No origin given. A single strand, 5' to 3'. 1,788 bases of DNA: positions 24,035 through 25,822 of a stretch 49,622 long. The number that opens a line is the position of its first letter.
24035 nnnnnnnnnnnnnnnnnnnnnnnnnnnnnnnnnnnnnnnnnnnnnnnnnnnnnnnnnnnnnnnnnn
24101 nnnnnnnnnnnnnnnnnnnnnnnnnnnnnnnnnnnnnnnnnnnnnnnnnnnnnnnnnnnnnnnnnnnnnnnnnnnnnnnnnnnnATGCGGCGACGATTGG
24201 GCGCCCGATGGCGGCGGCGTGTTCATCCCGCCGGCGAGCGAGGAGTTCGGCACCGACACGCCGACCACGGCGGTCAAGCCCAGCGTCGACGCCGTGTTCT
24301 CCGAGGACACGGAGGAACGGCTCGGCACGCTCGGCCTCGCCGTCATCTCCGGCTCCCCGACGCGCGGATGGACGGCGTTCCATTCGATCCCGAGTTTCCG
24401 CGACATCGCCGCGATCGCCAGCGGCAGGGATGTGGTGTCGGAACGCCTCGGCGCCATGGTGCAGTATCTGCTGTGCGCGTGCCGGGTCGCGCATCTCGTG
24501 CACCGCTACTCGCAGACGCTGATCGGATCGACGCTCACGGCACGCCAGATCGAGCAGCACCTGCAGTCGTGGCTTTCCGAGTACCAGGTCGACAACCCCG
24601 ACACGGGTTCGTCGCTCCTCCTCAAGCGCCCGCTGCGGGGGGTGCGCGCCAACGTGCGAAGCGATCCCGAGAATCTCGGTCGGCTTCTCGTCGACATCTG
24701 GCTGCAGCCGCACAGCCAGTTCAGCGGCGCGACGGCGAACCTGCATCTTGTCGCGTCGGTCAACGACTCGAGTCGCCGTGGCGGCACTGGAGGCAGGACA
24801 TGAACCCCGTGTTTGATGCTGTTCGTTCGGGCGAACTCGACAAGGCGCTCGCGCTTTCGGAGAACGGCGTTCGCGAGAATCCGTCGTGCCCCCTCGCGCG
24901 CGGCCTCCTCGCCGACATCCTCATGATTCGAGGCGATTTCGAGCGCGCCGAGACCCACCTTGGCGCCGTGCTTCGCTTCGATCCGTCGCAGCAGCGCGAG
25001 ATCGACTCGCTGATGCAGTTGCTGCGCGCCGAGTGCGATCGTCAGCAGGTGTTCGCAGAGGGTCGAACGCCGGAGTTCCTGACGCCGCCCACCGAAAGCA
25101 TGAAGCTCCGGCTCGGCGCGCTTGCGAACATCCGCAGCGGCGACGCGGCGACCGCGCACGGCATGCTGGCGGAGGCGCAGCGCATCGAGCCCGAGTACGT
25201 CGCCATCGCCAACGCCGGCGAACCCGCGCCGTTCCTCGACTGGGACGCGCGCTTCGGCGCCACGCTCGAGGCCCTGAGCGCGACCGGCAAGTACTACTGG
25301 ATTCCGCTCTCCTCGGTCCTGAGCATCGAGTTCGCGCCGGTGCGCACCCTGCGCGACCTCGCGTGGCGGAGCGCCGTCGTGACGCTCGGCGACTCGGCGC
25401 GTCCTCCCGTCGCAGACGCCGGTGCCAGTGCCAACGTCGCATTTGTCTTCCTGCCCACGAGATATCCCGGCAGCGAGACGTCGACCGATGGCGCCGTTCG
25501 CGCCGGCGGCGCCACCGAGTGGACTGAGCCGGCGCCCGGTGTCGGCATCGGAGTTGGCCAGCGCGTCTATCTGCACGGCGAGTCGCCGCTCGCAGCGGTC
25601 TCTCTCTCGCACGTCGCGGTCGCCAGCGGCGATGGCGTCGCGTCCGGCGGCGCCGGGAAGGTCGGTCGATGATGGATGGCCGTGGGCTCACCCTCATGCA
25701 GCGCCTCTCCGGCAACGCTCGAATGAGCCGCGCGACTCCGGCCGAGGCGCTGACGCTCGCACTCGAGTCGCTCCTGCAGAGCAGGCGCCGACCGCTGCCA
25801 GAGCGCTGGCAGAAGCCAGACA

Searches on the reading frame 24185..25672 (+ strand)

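Call 4: search_protein_families(library=pfam, proteins=[window:24185-25672:+], max_evalue=0.01)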
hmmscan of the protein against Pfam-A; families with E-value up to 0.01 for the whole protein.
window:24185-25672:+ (495 aa): 5 families
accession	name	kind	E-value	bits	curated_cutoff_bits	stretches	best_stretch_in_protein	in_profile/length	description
PF07024.18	ImpE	-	2.7e-28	98.9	25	1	350-476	7-120/122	ImpE protein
PF14559.12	TPR_19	-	3.1e-09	37.5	25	1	213-279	2-67/68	Tetratricopeptide repeat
PF13432.12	TPR_16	-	7.3e-06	26.8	32.7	1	211-268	6-63/65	Tetratricopeptide repeat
PF13428.12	TPR_14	-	3e-05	24.7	23.5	0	213-245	12-44/44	Tetratricopeptide repeat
PF07719.23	TPR_2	-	0.0081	16.7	27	0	241-268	6-33/34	Tetratricopeptide repeat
